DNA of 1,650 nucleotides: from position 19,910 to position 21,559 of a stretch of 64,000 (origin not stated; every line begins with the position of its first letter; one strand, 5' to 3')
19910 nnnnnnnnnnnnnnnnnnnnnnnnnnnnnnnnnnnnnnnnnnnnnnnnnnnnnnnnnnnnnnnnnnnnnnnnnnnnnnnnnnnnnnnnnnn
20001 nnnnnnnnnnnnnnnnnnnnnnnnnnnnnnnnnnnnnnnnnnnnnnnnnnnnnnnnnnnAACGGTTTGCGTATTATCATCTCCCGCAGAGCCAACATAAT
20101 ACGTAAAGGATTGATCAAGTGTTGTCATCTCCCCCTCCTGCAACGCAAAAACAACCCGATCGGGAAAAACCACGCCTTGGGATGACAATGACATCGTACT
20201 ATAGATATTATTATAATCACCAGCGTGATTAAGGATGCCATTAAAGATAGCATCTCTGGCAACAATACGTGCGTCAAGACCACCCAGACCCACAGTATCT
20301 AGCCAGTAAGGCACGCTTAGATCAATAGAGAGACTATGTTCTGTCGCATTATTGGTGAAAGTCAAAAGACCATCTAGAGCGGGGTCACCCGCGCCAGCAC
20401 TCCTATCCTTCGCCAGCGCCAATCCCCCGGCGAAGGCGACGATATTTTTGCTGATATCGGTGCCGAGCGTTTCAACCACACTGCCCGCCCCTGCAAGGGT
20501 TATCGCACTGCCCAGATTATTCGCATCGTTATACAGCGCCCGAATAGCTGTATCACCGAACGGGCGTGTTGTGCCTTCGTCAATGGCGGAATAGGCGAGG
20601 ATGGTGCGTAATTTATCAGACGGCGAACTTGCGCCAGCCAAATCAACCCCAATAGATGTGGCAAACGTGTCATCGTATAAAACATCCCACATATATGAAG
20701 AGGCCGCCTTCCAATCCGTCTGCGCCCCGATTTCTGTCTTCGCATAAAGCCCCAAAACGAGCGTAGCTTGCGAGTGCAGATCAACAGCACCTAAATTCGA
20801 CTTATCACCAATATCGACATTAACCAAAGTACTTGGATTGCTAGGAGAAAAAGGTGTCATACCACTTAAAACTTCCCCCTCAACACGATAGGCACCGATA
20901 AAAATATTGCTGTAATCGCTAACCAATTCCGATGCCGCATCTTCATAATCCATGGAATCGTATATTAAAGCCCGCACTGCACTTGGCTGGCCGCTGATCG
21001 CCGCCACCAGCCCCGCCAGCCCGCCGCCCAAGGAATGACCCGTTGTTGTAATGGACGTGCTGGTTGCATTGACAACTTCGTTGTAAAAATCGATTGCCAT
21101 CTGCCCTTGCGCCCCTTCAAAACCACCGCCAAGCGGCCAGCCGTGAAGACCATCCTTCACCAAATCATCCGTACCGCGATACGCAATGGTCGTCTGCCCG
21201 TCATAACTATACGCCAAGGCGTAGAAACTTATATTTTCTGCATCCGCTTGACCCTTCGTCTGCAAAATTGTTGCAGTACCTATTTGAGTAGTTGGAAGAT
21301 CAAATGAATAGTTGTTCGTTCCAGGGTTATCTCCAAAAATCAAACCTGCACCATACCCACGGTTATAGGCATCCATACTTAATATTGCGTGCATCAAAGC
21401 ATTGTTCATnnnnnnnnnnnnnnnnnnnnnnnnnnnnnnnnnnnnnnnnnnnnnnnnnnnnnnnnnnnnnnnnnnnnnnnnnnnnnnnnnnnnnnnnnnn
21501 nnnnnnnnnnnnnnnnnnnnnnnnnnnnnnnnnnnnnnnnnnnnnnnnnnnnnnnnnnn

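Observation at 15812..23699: Mirror-image polymorphic-toxin-like array: [signal-anchored partner gene + 5' lipase cassette] units stacked upstream of a lipase-RTX gene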

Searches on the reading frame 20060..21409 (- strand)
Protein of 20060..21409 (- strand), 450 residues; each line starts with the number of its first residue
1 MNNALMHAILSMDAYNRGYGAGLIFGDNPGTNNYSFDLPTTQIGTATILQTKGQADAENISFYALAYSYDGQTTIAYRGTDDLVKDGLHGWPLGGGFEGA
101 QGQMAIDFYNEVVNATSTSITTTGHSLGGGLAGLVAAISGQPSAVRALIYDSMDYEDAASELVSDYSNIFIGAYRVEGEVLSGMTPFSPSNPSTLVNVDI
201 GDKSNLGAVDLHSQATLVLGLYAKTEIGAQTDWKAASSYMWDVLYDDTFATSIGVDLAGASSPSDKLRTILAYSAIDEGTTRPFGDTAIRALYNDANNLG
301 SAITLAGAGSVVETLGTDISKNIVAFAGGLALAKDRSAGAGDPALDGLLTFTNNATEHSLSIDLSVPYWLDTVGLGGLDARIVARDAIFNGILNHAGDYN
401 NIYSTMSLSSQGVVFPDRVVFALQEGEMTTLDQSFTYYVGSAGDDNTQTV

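Call 30: search_solved_structures(query=window:20060-21409:-, max_evalue=1, show_alignments=2)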
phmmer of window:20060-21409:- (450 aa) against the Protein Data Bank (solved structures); distinct sequences matched with E-value up to 1: 1.
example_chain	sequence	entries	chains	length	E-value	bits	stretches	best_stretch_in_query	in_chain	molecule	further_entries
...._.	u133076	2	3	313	0.00011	24.7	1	99-184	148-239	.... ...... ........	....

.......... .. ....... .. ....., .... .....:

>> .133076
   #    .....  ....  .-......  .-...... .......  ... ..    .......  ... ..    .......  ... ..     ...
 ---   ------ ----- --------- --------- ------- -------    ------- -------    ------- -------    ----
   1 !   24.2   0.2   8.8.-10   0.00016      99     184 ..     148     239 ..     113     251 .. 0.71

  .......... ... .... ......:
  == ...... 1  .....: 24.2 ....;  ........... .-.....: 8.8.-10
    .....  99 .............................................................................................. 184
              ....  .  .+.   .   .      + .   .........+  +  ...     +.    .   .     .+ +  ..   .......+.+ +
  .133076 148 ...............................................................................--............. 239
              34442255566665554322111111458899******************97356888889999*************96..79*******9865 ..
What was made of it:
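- The only PDB sequence relative is the E. cloacae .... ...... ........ Tle (call 30).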

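Call 35: search_protein_families(library=pfam, proteins=[window:20060-21409:-], max_evalue=1)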
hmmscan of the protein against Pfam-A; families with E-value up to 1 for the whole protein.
window:20060-21409:- (450 aa): 3 families
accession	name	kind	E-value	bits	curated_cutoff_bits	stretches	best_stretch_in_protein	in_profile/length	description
PF01764.32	Lipase_3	-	0.00017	21.9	22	1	107-138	52-83/140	Lipase (class 3)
PF11187.14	Mbeg1-like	-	0.00023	21.1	21.1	1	60-138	25-104/224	Mbeg1-like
PF00561.26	Abhydrolase_1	-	0.05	13.7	25.8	1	119-173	70-127/245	alpha/beta hydrolase fold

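Call 40: find_homologous_proteins(query=window:20090-21409:-)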
Query window:20090-21409:- (440 aa): 65 proteins with E <= 0.001 among 8000 candidates.
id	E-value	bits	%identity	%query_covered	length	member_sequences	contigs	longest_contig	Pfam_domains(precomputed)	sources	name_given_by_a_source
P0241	6.1e-69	251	39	83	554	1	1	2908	PF26363.2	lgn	-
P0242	1.1e-66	244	39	89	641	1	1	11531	PF26363.2,PF00353.26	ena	-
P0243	1.5e-65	240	40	97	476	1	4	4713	PF26363.2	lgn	-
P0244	8.9e-65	238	42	90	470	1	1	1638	PF26363.2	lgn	-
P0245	2.6e-56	210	39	90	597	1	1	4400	PF26363.2,PF11187.15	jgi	-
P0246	1.0e-54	204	36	98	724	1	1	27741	PF26363.2,PF00353.26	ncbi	ncbi:MAG: hypothetical protein Rhims3KO_36180 [Hyphomicrobiales bacterium]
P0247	1.7e-52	197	41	76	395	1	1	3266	PF26363.2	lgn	-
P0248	5.2e-52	196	41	75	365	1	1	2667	PF26363.2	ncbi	ncbi:MAG: hypothetical protein DI626_10535, partial [Micavibrio aeruginosavorus]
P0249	1.9e-51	194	38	97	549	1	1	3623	PF26363.2,PF00353.26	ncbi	-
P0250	4.0e-50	189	42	75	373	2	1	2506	PF26363.2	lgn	-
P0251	2.4e-48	183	39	76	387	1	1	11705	PF26363.2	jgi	jgi:hypothetical protein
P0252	8.8e-45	172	36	90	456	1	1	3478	PF26363.2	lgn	-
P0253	3.7e-44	170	37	85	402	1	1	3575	PF26363.2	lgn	-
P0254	9.2e-43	165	35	84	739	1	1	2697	PF26363.2,PF00353.26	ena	-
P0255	8.9e-40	155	34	82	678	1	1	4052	PF26363.2,PF00353.26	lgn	-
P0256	6.3e-39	152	34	90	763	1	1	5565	PF01764.32,PF26363.2,PF00353.26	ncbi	ncbi:MAG: hypothetical protein ABL901_20620, partial [Hyphomicrobiaceae bacterium]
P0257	1.4e-38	151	39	59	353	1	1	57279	PF26363.2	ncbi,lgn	-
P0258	2.3e-38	151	34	89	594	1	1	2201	PF26363.2,PF00353.26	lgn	-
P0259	5.0e-37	146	33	98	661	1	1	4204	PF26363.2,PF00353.26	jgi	jgi:Ca2+-binding RTX toxin-like protein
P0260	3.5e-36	143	33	98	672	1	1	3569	PF26363.2,PF00353.26,PF26745.1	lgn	-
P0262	1.7e-35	141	37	87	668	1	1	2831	PF26363.2,PF00353.26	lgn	-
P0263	8.8e-35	139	33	98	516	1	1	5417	PF26363.2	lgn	-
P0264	1.6e-34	138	34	76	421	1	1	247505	PF26363.2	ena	-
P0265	8.8e-34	135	34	83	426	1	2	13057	PF26363.2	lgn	-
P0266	3.1e-33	134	36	68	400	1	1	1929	PF26363.2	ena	-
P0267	3.2e-33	134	32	84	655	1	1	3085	PF26363.2,PF00353.26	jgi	-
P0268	1.7e-31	128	32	84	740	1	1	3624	PF26363.2,PF13946.12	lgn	-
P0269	3.2e-31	127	39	36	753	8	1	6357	PF26363.2,PF00353.26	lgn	-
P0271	9.4e-31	126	31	84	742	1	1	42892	PF26363.2,PF13946.12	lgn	-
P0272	1.8e-30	125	33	73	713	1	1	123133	PF26363.2,PF00353.26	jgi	jgi:Ca2+-binding RTX toxin-like protein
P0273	3.1e-30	124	33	90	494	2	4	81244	PF01764.32,PF26363.2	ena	-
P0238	5.8e-30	123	37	56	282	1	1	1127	PF26363.2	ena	-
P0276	8.5e-28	116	32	83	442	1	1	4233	PF26363.2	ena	-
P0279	1.3e-25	109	37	69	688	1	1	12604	PF26363.2,PF00353.26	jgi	jgi:RTX calcium-binding nonapeptide repeat (4 copies)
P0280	1.4e-25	108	32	83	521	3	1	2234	PF26363.2,PF00353.26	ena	-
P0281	4.6e-25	107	33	85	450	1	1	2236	PF26363.2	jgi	-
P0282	1.5e-24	105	32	82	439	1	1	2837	PF26363.2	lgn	-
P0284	1.5e-23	102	40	32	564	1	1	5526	PF26363.2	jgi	jgi:hypothetical protein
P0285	1.6e-23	102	39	57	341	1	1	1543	PF26363.2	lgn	-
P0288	1.1e-19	89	32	68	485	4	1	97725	PF26363.2,PF00353.26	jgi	jgi:hypothetical protein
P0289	3.1e-18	84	31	56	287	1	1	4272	PF26363.2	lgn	-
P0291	3.8e-17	81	27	90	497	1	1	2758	PF26363.2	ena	-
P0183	6.5e-17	80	32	56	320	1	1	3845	PF26363.2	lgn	-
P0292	7.8e-17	80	30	90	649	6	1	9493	PF26363.2,PF00353.26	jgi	jgi:serralysin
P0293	1.2e-16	79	31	90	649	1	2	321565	PF26363.2,PF00353.26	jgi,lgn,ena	-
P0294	1.8e-16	78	29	68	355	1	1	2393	PF01764.32,PF26363.2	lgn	-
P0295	1.7e-15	75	31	77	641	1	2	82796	PF26363.2,PF00353.26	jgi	jgi:serralysin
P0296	3.0e-12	65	30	63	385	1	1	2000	PF13561.13,PF26363.2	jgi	jgi:Enoyl-(Acyl carrier protein) reductase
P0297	9.3e-12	63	36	31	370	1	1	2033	PF26363.2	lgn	-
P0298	1.0e-10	59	39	32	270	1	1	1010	PF26363.2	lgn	-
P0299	1.8e-10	59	36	41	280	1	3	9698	PF26363.2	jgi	jgi:hypothetical protein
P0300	1.1e-9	56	35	36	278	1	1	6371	PF26363.2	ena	-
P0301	7.3e-8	50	35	43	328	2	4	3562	PF26363.2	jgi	jgi:hypothetical protein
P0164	9.0e-7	47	31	52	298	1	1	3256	PF26363.2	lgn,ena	-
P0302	3.4e-4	38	36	16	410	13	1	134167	PF26363.2,PF20410.4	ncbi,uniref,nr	ncbi:XVIPCD domain-containing protein [Luteimonas panaciterrae]|uniref:XVIPCD domain-containing prot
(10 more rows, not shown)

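Call 49: predict_structure(alignment_id=A3)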
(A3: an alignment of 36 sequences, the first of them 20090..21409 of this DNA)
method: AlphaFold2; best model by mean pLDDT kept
length: 440 residues; sequences in the alignment: 36
mean_pLDDT: 84.1   pTM: 0.89
mean pLDDT of the five models: 84.1, 83.6, 83.4, 81.6, 81.5
residues with pLDDT >= 90: 232; 70-90: 128; 50-70: 57; < 50: 23
segments of 3 or more residues with pLDDT < 50: 28-33, 409-411, 428-440
pLDDT, mean of each block of 10 residues (from residue 1): 95 92 68 65 93 89 95 91 65 63 93 91 94 88 82 78 70 91 65 85 92 97 91 96 97 92 97 92 90 97 83 95 95 79 90 92 90 66 88 83 65 76 67 37
secondary structure, 60 per line:
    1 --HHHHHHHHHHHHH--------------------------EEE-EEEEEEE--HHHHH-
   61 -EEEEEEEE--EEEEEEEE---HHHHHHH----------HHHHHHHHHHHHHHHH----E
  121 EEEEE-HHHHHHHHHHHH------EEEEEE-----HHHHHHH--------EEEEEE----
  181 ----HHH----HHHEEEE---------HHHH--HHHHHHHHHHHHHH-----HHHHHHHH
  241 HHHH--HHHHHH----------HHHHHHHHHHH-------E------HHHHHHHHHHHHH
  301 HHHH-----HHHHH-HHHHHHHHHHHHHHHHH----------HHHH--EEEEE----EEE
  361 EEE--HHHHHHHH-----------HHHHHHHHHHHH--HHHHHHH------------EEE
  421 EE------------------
elements in order: H3-15 E42-44 E46-52 H55-59 E62-69 E72-79 H83-89 H100-115 E120-125 H127-138 E145-150 H156-162 E171-176 E195-198 H208-211 H214-227 H233-244 H247-252 H263-273 H288-304 H310-314 H316-332 H343-346 E349-353 E358-363 H366-373 H385-396 H399-405 E418-422

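Call 53: fold_search(model_id=the predicted structure, library=pdb)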
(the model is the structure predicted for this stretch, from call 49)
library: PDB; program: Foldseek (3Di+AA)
matches with E <= 10: 619; with E <= 0.001: 14
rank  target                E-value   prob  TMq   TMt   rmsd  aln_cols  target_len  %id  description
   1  1usw_A                2.2e-05  1.00  0.30  0.48   7.4       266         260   15  Crystal Structure of Ferulic Acid Esterase from Aspergillus niger (released 2004-04-23)
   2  6qpp                  2.7e-05  1.00  0.29  0.40   7.4       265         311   14  Rhizomucor miehei lipase propeptide complex, native (released 2019-03-13)
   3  2bjh_A                4.6e-05  1.00  0.30  0.47   7.5       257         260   14  Crystal Structure Of S133A AnFaeA-ferulic acid complex (released 2005-09-07)
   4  5ch8                  7.1e-05  1.00  0.28  0.42   7.5       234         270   16  Crystal structure of MDLA N225Q mutant form Penicillium cyclopium (released 2016-04-20)
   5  2ix9_A                7.9e-05  1.00  0.29  0.44   7.8       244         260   14  Respective role of protein folding and glycosylation in the thermal stability of recombinant Feruloyl Esterase A (released 2006-10-18)
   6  6l7n                  1.1e-04  1.00  0.30  0.45   7.5       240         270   14  crystal structure of a FUNGAL LIPASES (released 2020-11-04)
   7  6qpr                  1.8e-04  1.00  0.29  0.39   7.3       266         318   14  Rhizomucor miehei lipase propeptide complex, Ser95/Ile96 deletion mutant (released 2019-03-13)
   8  4tgl                  1.9e-04  1.00  0.26  0.41   5.2       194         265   16  CATALYSIS AT THE INTERFACE: THE ANATOMY OF A CONFORMATIONAL CHANGE IN A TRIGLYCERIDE LIPASE (released 1993-07-15)
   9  6unv                  1.9e-04  1.00  0.29  0.43   6.8       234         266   15  Crystal structure of a methanol tolerant lipase/esterase from the fungus Rasamsonia emersonii (released 2020-06-03)
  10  6xok                  3.6e-04  1.00  0.31  0.47   6.2       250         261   15  X-ray structure of the rhombohedral form of the lipase from Thermomyces lanuginosa at 1.3 A resolution (released 2020-10-14)
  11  3tgl                  6.4e-04  1.00  0.28  0.44   7.1       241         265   14  STRUCTURE AND MOLECULAR MODEL REFINEMENT OF RHIZOMUCOR MIEHEI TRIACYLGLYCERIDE LIPASE: A CASE STUDY OF THE USE OF SIMULA (released 1993-07-15)
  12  5ap9_B                8.9e-04  1.00  0.29  0.47   6.8       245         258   15  Controlled lid-opening in Thermomyces lanuginosus lipase - a switch for activity and binding (released 2016-09-28)
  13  1tgl                  9.9e-04  1.00  0.29  0.44   7.0       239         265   15  A SERINE PROTEASE TRIAD FORMS THE CATALYTIC CENTRE OF A TRIACYLGLYCEROL LIPASE (released 1990-10-15)
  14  5ap9_A                9.9e-04  1.00  0.29  0.45   7.3       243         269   14  Controlled lid-opening in Thermomyces lanuginosus lipase - a switch for activity and binding (released 2016-09-28)
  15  1tib                  1.0e-03  1.00  0.25  0.38   8.6       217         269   15  CONFORMATIONAL LABILITY OF LIPASES OBSERVED IN THE ABSENCE OF AN OIL-WATER INTERFACE: CRYSTALLOGRAPHIC STUDIES OF ENZYME (released 1995-01-26)
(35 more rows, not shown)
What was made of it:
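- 20090..21409 (-): L1 head (aa 1-440): class-3-lipase-like 'phospholipase-like' domain. Ser126 and His212 are invariant. The acid is probably Glu177 or Glu179 in the VEGE motif. Foldseek to fungal class-3 lipases (call 53). phmmer to Tle, PDB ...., E = 1e-4 over residues 99-184 including 'YRVEGE' (call 30).
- On Class-3 lipase / PF26363 'phospholipase-like' (Tle-type) domain: Foldseek probability 1.0, target TM-score 0.40-0.48 (calls 49, 53).
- Checked: The head's AlphaFold model (pLDDT 84, pTM 0.89) matches fungal class-3 lipases and feruloyl esterase (Foldseek probability 1.0; calls 49, 53).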

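Call 59: find_encoding_contigs(protein=P0302, flank=5000, max_places=2)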
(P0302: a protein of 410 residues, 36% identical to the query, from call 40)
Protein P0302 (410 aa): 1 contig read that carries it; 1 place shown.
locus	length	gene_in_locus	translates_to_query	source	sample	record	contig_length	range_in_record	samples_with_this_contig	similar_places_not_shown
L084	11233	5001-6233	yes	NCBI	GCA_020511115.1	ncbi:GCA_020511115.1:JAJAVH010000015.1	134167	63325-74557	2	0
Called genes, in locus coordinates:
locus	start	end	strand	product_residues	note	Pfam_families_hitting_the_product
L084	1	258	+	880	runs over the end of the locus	PF03445:DUF294 (weak), PF01909:NTP_transf_2 (weak), PF08335:GlnD_UR_UTase, PF27444:GlnD_3rd, PF01966:HD, PF27446:GlnD_5th, PF01842:ACT (faint)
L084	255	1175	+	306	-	PF14805:THDPS_N_2, PF25084:LbH_EIF2B (faint), PF00132:Hexapep, PF14602:Hexapep_2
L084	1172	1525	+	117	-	PF00462:Glutaredoxin (faint), PF03960:ArsC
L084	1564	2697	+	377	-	PF01546:Peptidase_M20, PF07687:M20_dimer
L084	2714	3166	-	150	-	-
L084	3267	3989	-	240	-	PF00230:MIP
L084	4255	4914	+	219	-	PF00023:Ank (faint), PF13606:Ank_3 (faint), PF12796:Ank_2 (weak), PF13637:Ank_4 (faint), PF12796:Ank_2 (weak)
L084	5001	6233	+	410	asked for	PF26363:Phospholipase-like, PF20410:X-Tfes_XVIPCD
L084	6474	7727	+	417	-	PF26363:Phospholipase-like, PF20410:X-Tfes_XVIPCD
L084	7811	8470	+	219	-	PF13857:Ank_5 (faint), PF00023:Ank (faint), PF13606:Ank_3 (faint), PF12796:Ank_2, PF13637:Ank_4 (weak)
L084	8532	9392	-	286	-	PF02678:Pirin, PF05726:Pirin_C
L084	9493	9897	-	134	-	-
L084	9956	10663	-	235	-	PF04493:Endonuclease_5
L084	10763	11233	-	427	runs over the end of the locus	PF00375:SDF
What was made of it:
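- That domain is also fused to X-Tfes_XVIPCD in Luteimonas (calls 40, 59).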
